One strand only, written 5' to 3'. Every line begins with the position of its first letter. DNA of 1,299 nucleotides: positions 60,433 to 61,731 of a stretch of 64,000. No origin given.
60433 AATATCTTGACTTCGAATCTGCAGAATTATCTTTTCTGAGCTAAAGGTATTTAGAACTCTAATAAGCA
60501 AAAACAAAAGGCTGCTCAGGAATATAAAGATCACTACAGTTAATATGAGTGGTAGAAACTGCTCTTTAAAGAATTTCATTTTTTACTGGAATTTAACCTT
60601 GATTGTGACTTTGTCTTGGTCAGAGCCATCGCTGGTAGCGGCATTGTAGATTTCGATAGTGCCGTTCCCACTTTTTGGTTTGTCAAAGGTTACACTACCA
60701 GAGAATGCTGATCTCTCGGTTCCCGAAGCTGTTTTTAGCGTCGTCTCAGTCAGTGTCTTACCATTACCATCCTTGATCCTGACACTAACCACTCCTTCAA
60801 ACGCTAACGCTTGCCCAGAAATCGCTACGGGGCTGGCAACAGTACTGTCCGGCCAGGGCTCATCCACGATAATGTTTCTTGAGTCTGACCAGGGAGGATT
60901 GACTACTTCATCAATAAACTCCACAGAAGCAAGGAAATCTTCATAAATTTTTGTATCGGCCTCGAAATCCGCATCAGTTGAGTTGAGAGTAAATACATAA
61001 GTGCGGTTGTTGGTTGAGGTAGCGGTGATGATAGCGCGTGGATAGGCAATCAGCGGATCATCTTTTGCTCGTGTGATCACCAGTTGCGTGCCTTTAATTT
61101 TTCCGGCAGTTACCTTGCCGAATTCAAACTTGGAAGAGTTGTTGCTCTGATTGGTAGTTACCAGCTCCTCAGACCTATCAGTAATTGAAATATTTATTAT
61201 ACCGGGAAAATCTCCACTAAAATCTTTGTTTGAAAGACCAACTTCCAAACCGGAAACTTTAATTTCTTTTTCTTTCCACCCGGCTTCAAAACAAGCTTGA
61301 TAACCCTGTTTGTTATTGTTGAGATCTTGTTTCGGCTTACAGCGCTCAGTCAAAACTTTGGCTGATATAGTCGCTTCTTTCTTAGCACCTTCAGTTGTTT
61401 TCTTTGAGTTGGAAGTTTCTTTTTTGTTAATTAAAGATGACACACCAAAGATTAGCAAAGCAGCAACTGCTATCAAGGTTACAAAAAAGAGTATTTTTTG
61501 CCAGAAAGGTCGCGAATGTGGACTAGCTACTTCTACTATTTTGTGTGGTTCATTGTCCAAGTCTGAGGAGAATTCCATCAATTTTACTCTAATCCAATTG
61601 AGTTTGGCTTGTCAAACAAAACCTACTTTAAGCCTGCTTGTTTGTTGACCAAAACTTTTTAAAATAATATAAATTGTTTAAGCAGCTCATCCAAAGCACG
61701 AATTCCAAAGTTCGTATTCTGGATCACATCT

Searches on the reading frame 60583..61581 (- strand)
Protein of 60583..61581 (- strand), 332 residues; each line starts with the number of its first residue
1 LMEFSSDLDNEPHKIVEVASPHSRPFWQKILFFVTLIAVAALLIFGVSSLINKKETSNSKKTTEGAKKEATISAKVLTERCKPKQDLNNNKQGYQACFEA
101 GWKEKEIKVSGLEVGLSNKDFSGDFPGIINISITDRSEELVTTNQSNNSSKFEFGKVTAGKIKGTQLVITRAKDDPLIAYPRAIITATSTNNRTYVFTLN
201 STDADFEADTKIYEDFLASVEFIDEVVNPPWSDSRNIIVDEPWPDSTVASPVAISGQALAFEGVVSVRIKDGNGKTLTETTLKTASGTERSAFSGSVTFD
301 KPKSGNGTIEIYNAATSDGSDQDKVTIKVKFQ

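Call 63: search_protein_families(library=pfam, proteins=[window:60583-61581:-], max_evalue=0.001)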
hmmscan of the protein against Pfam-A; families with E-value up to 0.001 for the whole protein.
window:60583-61581:- (332 aa): 1 family
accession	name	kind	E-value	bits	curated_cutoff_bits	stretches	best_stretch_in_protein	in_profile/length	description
PF10648.15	Gmad2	-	8.2e-20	71.4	25.7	1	237-320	2-86/86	Immunoglobulin-like domain of bacterial spore germination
